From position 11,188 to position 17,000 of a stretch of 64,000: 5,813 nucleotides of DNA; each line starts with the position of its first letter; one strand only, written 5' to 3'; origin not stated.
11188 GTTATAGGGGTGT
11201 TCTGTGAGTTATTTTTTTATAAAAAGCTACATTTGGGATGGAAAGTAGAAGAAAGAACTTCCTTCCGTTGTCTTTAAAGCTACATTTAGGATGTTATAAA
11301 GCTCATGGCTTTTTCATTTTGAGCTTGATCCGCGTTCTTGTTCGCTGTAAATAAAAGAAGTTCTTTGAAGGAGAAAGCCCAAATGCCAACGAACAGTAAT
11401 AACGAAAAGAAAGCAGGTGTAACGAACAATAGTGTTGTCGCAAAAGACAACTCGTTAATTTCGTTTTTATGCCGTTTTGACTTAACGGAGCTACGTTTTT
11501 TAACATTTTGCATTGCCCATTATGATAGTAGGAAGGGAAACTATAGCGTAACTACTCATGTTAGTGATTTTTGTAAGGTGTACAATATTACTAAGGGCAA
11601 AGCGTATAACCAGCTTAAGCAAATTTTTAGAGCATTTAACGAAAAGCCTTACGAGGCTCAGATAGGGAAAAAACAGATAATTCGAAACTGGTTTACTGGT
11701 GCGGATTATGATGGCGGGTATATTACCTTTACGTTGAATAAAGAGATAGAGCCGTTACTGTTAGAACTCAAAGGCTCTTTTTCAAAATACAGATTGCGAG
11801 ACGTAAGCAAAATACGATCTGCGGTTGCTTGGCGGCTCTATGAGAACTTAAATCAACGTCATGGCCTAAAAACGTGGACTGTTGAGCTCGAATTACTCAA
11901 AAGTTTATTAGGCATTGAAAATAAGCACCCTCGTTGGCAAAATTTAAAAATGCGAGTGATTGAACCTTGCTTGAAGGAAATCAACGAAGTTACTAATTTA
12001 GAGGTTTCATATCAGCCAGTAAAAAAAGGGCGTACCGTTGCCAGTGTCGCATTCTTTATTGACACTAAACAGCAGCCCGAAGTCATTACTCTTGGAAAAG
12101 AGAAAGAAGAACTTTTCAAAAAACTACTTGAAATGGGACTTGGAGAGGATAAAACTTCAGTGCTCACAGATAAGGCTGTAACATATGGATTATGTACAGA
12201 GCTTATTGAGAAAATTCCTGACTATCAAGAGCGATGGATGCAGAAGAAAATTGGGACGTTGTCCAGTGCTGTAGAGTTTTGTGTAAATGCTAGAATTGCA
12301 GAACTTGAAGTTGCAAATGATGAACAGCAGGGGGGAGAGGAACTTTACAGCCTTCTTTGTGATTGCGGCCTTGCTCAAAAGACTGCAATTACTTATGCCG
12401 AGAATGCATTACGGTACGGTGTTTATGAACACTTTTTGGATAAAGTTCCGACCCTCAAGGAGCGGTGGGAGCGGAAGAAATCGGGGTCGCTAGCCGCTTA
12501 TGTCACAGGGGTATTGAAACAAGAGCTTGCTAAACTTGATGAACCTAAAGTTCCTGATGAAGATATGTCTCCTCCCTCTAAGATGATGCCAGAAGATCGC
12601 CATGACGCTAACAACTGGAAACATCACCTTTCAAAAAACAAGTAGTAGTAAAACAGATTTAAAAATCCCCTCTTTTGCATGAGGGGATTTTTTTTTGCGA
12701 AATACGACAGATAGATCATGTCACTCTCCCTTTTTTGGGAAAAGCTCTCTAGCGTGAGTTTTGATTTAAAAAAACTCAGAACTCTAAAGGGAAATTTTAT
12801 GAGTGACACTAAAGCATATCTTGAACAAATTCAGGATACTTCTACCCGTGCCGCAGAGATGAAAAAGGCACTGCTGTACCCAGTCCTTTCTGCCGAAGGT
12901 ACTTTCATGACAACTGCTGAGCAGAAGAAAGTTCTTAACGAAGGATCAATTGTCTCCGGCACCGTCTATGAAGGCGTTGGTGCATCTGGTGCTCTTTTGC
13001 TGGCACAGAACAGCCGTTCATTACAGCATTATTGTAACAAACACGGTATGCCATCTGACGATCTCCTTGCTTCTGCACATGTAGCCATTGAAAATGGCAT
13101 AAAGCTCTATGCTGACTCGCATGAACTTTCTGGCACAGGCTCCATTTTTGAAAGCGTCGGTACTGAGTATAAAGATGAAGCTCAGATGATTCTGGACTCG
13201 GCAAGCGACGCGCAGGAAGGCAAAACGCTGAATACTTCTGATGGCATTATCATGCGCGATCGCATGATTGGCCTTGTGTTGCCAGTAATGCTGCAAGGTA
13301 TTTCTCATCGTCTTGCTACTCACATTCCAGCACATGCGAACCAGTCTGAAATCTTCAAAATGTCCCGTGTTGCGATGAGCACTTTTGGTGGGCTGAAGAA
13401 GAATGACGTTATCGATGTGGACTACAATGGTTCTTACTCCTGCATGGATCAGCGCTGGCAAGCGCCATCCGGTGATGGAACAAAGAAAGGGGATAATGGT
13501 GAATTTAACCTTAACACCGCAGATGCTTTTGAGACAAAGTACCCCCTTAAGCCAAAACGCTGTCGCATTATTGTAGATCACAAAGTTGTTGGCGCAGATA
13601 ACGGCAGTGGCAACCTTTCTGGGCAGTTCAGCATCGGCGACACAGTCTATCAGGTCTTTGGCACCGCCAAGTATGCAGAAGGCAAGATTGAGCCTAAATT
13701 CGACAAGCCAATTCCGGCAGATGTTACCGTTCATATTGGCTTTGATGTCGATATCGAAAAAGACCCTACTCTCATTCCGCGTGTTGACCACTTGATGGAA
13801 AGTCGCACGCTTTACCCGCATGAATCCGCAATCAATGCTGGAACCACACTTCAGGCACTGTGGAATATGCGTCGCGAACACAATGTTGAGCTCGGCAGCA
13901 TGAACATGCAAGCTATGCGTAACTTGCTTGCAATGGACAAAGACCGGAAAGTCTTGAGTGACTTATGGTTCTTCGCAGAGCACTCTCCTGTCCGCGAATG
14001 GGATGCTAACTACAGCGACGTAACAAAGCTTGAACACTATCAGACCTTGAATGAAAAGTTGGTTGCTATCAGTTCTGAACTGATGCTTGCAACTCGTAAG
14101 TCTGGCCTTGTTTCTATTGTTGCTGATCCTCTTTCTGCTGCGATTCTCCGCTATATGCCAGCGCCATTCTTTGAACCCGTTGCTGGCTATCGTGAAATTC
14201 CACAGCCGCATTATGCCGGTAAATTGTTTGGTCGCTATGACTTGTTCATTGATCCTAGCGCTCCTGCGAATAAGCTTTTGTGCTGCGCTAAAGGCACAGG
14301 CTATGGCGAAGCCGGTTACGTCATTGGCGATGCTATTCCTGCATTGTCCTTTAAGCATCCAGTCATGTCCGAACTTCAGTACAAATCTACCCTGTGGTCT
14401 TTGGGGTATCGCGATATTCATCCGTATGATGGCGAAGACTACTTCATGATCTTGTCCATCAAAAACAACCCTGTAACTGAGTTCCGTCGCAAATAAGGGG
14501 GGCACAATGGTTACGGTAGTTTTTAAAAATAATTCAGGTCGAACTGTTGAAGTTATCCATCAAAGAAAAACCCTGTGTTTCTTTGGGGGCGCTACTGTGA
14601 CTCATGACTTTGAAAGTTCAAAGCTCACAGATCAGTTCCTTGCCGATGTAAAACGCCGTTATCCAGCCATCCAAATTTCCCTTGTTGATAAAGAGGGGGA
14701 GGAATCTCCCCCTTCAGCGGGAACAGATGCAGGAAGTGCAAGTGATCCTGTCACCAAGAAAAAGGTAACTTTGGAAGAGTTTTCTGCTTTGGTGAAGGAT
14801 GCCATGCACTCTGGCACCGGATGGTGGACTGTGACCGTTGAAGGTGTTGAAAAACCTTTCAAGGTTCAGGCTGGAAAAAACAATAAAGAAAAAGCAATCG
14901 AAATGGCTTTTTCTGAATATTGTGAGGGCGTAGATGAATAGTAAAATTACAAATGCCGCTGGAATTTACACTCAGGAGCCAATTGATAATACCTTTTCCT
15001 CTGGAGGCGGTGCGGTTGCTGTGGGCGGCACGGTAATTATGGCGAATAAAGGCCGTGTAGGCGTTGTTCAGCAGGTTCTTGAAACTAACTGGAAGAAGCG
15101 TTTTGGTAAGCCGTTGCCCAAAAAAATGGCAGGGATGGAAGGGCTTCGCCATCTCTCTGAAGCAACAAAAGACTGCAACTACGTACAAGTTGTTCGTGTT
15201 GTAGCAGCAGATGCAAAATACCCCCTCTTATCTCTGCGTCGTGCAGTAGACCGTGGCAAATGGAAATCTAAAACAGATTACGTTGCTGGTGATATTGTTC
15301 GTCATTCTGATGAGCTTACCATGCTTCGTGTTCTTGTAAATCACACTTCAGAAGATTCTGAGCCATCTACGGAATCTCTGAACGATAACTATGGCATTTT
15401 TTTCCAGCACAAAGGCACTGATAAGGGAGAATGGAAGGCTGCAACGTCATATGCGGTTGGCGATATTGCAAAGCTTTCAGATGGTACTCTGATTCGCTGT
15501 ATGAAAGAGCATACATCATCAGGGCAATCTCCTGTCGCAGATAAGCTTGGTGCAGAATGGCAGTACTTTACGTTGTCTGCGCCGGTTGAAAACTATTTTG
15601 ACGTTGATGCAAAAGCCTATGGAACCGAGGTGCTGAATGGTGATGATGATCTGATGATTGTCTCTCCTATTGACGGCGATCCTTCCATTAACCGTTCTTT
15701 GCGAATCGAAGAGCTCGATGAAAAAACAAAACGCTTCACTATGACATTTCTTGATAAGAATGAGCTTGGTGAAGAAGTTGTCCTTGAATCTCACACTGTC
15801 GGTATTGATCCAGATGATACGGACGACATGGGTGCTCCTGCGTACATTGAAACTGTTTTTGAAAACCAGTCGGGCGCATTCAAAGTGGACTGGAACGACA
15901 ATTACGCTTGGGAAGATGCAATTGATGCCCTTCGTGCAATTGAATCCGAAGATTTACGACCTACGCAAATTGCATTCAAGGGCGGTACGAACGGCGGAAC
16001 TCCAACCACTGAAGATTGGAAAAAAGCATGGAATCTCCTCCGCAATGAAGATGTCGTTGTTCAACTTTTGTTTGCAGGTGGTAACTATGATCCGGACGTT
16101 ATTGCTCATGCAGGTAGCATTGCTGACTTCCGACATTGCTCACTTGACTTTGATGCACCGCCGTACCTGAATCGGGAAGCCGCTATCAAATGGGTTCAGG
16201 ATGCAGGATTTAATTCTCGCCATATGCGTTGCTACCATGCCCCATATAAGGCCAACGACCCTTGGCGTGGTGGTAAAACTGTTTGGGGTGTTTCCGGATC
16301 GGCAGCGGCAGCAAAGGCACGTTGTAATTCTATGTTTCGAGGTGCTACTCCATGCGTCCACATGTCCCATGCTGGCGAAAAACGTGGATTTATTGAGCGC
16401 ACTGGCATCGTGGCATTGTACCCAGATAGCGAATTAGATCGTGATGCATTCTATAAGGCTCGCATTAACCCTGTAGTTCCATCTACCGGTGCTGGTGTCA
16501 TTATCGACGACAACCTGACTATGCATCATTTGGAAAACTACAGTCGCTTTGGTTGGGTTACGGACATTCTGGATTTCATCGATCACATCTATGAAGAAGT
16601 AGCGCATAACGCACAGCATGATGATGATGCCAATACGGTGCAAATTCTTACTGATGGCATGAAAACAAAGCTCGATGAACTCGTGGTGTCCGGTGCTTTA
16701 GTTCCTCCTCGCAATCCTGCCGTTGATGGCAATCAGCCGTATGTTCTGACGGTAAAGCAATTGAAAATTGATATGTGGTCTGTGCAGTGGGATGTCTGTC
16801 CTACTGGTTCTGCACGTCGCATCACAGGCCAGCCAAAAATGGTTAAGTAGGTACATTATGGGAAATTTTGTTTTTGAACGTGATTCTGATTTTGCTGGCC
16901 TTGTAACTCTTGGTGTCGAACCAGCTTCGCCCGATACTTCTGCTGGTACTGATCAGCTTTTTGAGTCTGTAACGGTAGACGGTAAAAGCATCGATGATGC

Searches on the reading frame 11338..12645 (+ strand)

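Call 55: search_protein_families(library=phrogs, proteins=[window:11338-12645:+], max_evalue=0.00001)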
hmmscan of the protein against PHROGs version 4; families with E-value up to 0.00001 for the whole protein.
window:11338-12645:+ (435 aa): 2 families
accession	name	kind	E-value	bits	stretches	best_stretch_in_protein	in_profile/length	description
phrog_2172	-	unknown function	3.4e-38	133.1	1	25-262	4-261/382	-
phrog_4402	-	DNA, RNA and nucleotide metabolism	1.1e-37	131.1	1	13-260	5-263/592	replication initiation protein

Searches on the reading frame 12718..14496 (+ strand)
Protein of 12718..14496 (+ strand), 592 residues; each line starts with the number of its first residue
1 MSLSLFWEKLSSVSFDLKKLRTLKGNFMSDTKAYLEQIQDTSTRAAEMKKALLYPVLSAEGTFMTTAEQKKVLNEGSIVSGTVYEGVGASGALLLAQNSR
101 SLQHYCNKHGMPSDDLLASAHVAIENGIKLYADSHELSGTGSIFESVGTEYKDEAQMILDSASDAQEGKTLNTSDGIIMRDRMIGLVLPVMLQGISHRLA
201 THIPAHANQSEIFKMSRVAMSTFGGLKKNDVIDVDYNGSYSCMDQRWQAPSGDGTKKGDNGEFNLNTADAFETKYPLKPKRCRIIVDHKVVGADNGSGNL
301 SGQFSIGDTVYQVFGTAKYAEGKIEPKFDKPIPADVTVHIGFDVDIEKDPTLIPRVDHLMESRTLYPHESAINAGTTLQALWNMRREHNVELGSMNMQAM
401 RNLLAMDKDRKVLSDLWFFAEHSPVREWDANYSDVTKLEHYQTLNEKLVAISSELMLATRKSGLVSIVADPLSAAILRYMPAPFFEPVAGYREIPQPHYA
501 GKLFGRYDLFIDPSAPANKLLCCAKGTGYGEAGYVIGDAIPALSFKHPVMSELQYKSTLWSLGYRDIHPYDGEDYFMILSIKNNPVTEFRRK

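Call 55: search_protein_families(library=phrogs, proteins=[window:12718-14496:+], max_evalue=0.00001)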
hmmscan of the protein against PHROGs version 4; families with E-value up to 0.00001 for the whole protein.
window:12718-14496:+ (592 aa): 1 family
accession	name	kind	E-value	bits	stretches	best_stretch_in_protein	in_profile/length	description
phrog_1014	-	unknown function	1.8e-97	328.3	1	82-585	59-561/567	-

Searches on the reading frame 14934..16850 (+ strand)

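Call 38: search_protein_families(library=phrogs, proteins=[window:14934-16850:+], max_evalue=0.00001)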
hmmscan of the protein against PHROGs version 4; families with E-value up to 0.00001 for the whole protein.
window:14934-16850:+ (638 aa): 2 families
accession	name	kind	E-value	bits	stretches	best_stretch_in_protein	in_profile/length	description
phrog_1036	-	tail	1.8e-107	361.6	2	223-638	118-531/531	tail sheath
phrog_23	-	tail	3.1e-17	63.5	1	9-589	25-419/496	tail sheath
